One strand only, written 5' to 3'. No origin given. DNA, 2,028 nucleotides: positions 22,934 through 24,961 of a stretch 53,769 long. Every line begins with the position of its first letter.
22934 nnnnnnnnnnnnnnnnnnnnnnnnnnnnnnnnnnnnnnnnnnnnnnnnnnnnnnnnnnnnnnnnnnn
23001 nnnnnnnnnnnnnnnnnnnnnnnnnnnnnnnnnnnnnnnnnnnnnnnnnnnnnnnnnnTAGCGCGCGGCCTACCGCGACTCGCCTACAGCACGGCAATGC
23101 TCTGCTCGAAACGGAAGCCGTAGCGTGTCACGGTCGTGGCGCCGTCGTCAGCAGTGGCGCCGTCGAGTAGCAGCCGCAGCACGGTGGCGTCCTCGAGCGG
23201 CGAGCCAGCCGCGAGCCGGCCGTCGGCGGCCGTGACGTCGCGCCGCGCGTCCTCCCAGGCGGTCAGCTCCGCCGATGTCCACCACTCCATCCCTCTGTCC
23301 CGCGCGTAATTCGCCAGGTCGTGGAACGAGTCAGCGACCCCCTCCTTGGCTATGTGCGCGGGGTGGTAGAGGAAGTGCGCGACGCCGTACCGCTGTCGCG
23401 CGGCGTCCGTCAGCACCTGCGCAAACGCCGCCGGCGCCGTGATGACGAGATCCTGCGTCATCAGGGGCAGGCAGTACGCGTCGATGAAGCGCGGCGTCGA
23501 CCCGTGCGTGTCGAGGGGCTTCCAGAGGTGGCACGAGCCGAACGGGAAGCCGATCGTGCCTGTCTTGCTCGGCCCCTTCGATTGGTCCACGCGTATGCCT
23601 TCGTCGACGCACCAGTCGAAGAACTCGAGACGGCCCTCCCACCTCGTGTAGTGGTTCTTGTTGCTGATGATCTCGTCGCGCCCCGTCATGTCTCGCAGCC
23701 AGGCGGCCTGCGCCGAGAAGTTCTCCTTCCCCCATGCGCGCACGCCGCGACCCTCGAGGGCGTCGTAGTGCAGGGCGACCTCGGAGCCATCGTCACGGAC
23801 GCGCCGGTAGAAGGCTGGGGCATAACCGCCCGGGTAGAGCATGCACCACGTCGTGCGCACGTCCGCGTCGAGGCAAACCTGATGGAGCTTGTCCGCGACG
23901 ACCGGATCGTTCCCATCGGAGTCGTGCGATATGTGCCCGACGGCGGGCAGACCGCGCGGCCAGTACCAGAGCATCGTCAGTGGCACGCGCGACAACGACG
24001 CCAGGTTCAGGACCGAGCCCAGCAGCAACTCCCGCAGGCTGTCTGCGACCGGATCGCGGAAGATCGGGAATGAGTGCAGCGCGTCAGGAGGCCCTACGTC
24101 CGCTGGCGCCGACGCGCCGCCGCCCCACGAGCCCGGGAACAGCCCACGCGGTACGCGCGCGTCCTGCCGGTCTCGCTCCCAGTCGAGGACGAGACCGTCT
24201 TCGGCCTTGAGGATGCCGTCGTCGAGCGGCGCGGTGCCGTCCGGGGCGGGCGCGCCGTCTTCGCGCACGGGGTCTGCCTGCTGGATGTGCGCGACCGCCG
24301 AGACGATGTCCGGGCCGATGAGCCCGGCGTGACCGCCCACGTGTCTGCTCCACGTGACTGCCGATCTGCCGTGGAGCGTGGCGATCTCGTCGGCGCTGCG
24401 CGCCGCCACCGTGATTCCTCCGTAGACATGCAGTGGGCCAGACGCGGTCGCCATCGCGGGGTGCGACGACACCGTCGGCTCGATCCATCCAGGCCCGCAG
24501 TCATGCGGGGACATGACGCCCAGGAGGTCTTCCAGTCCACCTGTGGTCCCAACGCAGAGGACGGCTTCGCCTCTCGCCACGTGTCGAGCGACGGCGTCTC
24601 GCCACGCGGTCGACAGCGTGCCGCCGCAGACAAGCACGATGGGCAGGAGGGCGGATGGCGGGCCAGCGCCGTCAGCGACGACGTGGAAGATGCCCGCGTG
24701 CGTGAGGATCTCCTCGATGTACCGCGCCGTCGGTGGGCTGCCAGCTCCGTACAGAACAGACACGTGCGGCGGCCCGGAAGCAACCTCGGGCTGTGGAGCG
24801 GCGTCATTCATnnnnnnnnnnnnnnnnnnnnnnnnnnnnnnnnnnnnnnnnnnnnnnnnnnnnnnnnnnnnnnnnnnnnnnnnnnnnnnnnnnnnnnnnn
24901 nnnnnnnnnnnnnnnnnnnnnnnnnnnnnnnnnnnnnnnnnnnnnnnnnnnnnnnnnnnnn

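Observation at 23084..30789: Five-gene translationally coupled minus-strand operon of mostly cytoplasmic glycan-active enzymes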

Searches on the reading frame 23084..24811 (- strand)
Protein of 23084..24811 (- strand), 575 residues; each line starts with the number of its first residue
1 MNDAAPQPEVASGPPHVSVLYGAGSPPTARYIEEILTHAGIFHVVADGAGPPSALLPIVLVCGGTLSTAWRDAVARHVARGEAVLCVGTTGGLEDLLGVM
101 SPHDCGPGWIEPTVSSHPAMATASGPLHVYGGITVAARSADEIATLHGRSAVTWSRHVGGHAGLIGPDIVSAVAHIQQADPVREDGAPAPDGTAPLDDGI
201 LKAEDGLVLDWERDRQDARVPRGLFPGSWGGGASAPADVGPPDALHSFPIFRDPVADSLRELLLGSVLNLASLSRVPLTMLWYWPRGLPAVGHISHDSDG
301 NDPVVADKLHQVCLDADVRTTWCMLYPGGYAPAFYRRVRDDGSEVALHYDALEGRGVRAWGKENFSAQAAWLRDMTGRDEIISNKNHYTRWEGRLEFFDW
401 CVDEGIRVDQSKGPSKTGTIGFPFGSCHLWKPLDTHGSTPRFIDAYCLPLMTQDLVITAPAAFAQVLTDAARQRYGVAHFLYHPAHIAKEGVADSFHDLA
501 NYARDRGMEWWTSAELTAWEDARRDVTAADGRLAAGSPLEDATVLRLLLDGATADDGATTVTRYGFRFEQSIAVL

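Call 5: search_protein_families(library=pfam, proteins=[window:23084-24811:-], max_evalue=0.01)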
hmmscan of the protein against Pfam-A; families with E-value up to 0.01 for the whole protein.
window:23084-24811:- (575 aa): 0 families

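Call 6: search_protein_families(library=ncbifam, proteins=[window:23084-24811:-], max_evalue=0.01)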
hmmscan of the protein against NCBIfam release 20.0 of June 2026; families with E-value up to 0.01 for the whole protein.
window:23084-24811:- (575 aa): 0 families

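Call 12: search_solved_structures(query=window:23084-24811:-, max_evalue=1)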
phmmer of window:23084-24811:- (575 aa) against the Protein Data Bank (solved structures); distinct sequences matched with E-value up to 1: 3.
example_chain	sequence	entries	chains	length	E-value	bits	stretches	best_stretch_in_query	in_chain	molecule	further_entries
8d21_H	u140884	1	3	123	0.28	12.7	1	151-233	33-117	1B06 Heavy Chain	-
7u7n_D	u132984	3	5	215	0.94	11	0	212-277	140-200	Interleukin-27 subunit alpha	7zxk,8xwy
8d85_D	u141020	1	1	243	0.96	11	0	212-289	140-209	Interleukin-27 subunit alpha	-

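Call 17: find_homologous_proteins(query=window:23084-24811:-)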
Query window:23084-24811:- (575 aa): 828 proteins with E <= 0.001 among 8000 candidates; the best 120 are listed.
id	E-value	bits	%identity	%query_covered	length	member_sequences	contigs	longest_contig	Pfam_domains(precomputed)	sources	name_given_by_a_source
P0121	0.0e+0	1337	100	100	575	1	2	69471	-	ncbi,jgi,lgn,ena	-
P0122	0.0e+0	1023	88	86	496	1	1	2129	-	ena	-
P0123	9.6e-288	974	73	100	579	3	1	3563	-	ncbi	-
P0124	6.5e-287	971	74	100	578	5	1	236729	-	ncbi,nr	ncbi:hypothetical protein HN371_12365 [Candidatus Poribacteria bacterium]|nr:hypothetical protein [C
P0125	1.9e-282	956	72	100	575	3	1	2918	-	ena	-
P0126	6.8e-278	941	73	97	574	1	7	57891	-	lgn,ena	-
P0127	5.9e-217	740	61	95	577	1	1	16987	-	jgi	jgi:hypothetical protein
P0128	1.4e-211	722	57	96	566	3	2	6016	-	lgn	-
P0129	3.1e-193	662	54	95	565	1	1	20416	-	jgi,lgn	jgi:hypothetical protein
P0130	1.4e-188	646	53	95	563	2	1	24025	-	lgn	-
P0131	5.9e-183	628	54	94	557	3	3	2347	-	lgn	-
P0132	9.5e-140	485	46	94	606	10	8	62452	PF14258.13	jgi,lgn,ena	-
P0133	1.0e-137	478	43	94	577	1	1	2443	PF14258.13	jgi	jgi:hypothetical protein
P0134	1.3e-137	478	44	94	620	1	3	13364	-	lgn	-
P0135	1.4e-137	478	46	90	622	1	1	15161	-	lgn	-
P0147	1.5e-133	465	44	90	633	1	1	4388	PF14258.13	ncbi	-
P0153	6.0e-133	463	43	94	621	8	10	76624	-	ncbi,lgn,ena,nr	ncbi:MAG: twin-arginine translocation signal domain-containing protein [Pirellulaceae bacterium]|nr:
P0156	1.0e-132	462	43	95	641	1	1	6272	PF14258.13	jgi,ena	-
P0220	7.7e-129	449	43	94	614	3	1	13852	PF14258.13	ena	-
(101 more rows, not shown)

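Call 18: find_encoding_contigs(protein=P0121, flank=10000, max_places=2)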
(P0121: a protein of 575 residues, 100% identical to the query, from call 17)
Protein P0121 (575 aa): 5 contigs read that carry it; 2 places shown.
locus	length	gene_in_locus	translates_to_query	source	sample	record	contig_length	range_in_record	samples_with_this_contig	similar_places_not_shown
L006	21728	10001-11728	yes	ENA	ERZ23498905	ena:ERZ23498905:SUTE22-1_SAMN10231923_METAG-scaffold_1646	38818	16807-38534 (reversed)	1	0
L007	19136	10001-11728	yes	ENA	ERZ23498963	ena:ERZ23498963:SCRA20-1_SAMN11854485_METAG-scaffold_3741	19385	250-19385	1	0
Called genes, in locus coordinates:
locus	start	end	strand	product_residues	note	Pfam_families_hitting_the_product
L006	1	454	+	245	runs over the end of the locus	?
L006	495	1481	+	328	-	PF05575:V_cholerae_RfbT (weak), PF05050:Methyltransf_21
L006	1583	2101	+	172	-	PF00578:AhpC-TSA, PF08534:Redoxin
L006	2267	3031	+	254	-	PF01145:Band_7, PF13421:Band_7_1 (weak)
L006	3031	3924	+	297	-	PF00226:DnaJ (faint)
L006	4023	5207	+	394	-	-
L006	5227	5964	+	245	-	PF02633:Creatininase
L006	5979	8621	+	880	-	PF07940:Hepar_II_III_C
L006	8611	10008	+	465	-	-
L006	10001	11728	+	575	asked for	-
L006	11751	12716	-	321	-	-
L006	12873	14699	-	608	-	PF00528:BPD_transp_1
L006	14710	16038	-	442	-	PF01547:SBP_bac_1, PF13531:SBP_bac_11, PF13343:SBP_bac_6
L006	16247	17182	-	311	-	PF00701:DHDPS (weak)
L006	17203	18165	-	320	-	-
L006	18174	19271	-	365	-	PF00348:polyprenyl_synt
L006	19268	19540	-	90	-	PF02609:Exonuc_VII_S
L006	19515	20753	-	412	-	PF13742:tRNA_anti_2, PF01336:tRNA_anti-codon, PF02601:Exonuc_VII_L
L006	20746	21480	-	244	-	PF13277:YmdB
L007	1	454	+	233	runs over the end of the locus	?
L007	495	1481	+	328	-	PF05575:V_cholerae_RfbT (weak), PF05050:Methyltransf_21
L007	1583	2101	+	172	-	PF00578:AhpC-TSA, PF08534:Redoxin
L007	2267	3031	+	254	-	PF01145:Band_7, PF13421:Band_7_1 (weak)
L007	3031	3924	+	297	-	PF00226:DnaJ (faint)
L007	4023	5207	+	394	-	-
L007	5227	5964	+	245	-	PF02633:Creatininase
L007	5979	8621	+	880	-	PF07940:Hepar_II_III_C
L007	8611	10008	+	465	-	-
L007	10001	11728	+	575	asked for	-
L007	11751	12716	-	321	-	-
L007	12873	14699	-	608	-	PF00528:BPD_transp_1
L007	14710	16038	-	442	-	PF01547:SBP_bac_1, PF13531:SBP_bac_11, PF13343:SBP_bac_6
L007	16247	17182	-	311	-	PF00701:DHDPS (weak)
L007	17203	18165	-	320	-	-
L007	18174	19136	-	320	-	?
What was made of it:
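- Checked: Public gene calls on identical contigs give the same five genes (call 18, L006 and L007).
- The downstream rearrangement breakpoint falls exactly after G5 (calls 18 versus 19).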

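Call 19: find_encoding_contigs(protein=P0124, flank=10000, max_places=2)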
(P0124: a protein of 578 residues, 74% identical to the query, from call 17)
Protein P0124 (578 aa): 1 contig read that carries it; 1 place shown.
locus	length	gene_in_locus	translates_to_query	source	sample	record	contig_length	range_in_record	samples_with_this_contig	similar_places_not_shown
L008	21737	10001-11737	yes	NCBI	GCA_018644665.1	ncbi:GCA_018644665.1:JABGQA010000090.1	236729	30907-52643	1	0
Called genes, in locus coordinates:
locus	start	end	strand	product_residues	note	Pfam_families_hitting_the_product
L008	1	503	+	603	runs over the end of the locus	PF00753:Lactamase_B, PF23023:Anti-Pycsar_Apyc1 (faint), PF12706:Lactamase_B_2 (weak), PF00753:Lactamase_B (weak), PF10633:NPCBM_assoc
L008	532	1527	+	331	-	PF05050:Methyltransf_21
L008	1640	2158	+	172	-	PF00578:AhpC-TSA, PF08534:Redoxin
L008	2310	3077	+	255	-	PF01145:Band_7, PF13421:Band_7_1 (weak)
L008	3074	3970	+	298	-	-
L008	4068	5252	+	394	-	-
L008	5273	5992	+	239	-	PF02633:Creatininase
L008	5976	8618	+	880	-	PF07940:Hepar_II_III_C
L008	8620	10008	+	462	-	-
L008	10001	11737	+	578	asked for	-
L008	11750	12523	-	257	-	PF23023:Anti-Pycsar_Apyc1, PF00753:Lactamase_B, PF12706:Lactamase_B_2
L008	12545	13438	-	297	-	PF13424:TPR_12, PF13181:TPR_8 (faint), PF13432:TPR_16 (faint), PF13374:TPR_10 (faint), PF14559:TPR_19 (weak), PF00515:TPR_1 (weak), PF07719:TPR_2, PF13414:TPR_11 (weak)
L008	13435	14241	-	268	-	PF05721:PhyH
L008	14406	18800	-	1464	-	PF00082:Peptidase_S8, PF00041:fn3 (faint), PF01839:FG-GAP (faint), PF13517:FG-GAP_3 (weak), PF25292:Beta-prop_CGLA (faint), PF13517:FG-GAP_3, PF13860:FlgD_ig (weak)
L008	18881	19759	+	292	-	PF03168:LEA_2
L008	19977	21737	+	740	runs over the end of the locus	PF13180:PDZ_2 (weak), PF14559:TPR_19 (faint), PF17820:PDZ_6 (weak), PF13432:TPR_16, PF25881:HH_YBHG, PF25954:Beta-barrel_RND_2, PF25967:RND-MFP_C (weak), PF25989:YknX_C, +5 more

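Call 20: find_encoding_contigs(protein=P0153, flank=10000, max_places=3)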
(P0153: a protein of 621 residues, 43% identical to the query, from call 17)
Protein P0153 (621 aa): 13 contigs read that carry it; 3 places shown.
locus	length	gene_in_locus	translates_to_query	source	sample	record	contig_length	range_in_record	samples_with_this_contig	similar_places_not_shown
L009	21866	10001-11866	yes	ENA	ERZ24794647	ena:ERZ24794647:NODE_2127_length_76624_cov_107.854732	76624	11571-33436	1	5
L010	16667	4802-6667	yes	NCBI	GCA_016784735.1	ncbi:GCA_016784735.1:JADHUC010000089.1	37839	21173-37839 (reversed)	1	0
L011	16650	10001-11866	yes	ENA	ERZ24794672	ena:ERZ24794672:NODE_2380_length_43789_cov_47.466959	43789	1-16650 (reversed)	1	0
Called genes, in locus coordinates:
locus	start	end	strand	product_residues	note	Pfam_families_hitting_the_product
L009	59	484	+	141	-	-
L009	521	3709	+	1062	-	PF20703:nSTAND1, PF13191:AAA_16, PF03781:FGE-sulfatase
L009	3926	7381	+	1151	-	PF13271:DUF4062, PF05729:NACHT (faint), PF03781:FGE-sulfatase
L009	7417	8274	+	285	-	-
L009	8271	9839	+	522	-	-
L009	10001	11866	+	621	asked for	-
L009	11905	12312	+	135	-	PF02310:B12-binding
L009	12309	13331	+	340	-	PF03308:MeaB, PF00009:GTP_EFTU (faint), PF02492:cobW, PF03029:ATP_bind_1 (faint)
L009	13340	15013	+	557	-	PF01642:MM_CoA_mutase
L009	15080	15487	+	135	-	PF00903:Glyoxalase, PF13468:Glyoxalase_3, PF13669:Glyoxalase_4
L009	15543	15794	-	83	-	-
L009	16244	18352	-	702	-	PF03255:ACCA, PF01039:Carboxyl_trans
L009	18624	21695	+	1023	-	PF13229:Beta_helix (weak), PF22842:Pel9A-like_beta_helix, PF05048:NosD (weak), PF13229:Beta_helix (weak)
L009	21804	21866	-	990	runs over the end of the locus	PF13859:BNR_3, PF24316:Tli3 (faint), PF02012:BNR (faint), PF13088:BNR_2, PF21471:Reelin_subrepeat-B (faint), PF05448:AXE1, PF00326:Peptidase_S9 (weak)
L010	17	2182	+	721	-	PF03781:FGE-sulfatase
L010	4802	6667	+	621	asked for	-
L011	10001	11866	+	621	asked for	-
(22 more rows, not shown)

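Call 29: search_solved_structures(query=A1, max_evalue=10)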
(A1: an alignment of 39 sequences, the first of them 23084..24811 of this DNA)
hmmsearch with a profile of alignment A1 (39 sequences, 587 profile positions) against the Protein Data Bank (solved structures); distinct sequences matched with E-value up to 10: 0.

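Call 33: search_protein_families(library=pfam, alignment_id=A1, max_evalue=1)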
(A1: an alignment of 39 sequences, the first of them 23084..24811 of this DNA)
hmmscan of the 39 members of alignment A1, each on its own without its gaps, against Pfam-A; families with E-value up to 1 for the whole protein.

A. member 1, window:23084-24811:- (575 aa): 1 family
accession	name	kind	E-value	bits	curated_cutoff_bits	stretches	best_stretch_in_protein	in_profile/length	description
PF09413.15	DUF2007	-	0.15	12.7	25.7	1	20-49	4-33/66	Putative prokaryotic signal transducing protein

B. families by the number of members that match (of 39 scanned): 19 families
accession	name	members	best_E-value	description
PF14258.12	DUF4350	27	8.5e-07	Domain of unknown function (DUF4350)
PF06283.17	ThuA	7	0.00012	Trehalose utilisation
PF17385.8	LBP_M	4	0.047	Lacto-N-biose phosphorylase central domain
PF09822.16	ABC_transp_aux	3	0.052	ABC-type uncharacterized transport system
PF08532.16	Glyco_hydro_42M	2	0.0067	Beta-galactosidase trimerisation domain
PF10518.14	TAT_signal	2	0.013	TAT (twin-arginine translocation) pathway signal sequence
PF20505.3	DUF6731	2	0.22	Family of unknown function (DUF6731)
PF10399.14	UCR_Fe-S_N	1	0.039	Ubiquitinol-cytochrome C reductase Fe-S subunit TAT signal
PF17364.7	DUF5389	1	0.078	Family of unknown function (DUF5389)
PF23368.1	DUF7092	1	0.11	Domain of unknown function (DUF7092)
PF21861.2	RepB_C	1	0.12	Replication protein RepB, C-terminal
PF14274.12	BT_3044-like_C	1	0.13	BT_3044-like, C-terminal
PF20642.2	TAF1C_HB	1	0.14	TAF1C, helical bundle domain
PF23530.1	YHR052C-B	1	0.14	YHR052C-B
PF09413.15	DUF2007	1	0.15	Putative prokaryotic signal transducing protein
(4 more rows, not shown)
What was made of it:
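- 23084..24811 (-): G5, 575 aa. N-terminal GATase1-like (DUF4350/ThuA-like) domain plus a C-terminal CE4-type deacetylase-fold domain. No signal peptide here. DUF4350 in 27 of 39 homologs (call 33).
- On GATase1-like (DUF4350 / ThuA), G5 N-terminal domain: 27 of 39 homologs hit PF14258 (call 33).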

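Call 46: predict_structure(alignment_id=A1)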
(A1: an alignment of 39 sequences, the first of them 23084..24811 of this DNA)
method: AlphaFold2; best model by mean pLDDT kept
length: 575 residues; sequences in the alignment: 39
mean_pLDDT: 83.4   pTM: 0.89
mean pLDDT of the five models: 83.4, 82.8, 82.3, 82.0, 81.4
residues with pLDDT >= 90: 303; 70-90: 160; 50-70: 61; < 50: 51
segments of 3 or more residues with pLDDT < 50: 1-9, 182-187, 189-194, 196-207, 230-237, 414-418, 456-458
pLDDT, mean of each block of 10 residues (from residue 1): 43 87 92 97 89 92 94 96 97 97 88 87 80 95 94 92 96 83 47 43 47 69 51 47 67 87 96 95 96 85 87 94 85 89 90 72 93 90 77 80 94 55 81 89 92 58 83 93 81 86 96 95 93 91 96 89 95 94
secondary structure, 60 per line:
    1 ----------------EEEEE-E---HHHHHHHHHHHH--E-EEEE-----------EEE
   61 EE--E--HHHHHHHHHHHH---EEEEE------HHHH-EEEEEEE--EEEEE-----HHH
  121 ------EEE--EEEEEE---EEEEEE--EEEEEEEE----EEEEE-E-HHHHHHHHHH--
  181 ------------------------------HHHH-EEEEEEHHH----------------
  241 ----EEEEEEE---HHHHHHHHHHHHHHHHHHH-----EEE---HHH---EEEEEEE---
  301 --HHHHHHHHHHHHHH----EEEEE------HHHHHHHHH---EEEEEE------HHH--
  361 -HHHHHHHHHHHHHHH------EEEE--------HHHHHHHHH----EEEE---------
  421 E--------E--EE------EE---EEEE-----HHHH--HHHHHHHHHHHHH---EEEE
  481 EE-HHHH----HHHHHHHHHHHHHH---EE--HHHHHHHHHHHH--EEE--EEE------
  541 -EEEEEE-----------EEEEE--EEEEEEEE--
elements in order: E17-21 H27-38 E43-46 E58-62 H68-79 E83-87 H94-97 E99-105 E108-112 E127-129 E132-137 E141-146 E149-156 E161-165 H169-178 H211-214 E216-221 E245-251 H255-273 E279-281 E291-297 H303-316 E321-325 H332-340 E344-349 H362-376 E383-386 H395-403 E408-411 E446-449 H455-458 H461-473 E477-482 H484-487 H492-505 H513-524 E527-529 E532-534 E542-547 E559-563 E566-573
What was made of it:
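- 23084..24811 (-): AF2 pLDDT 83.4, pTM 0.89 (call 46).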
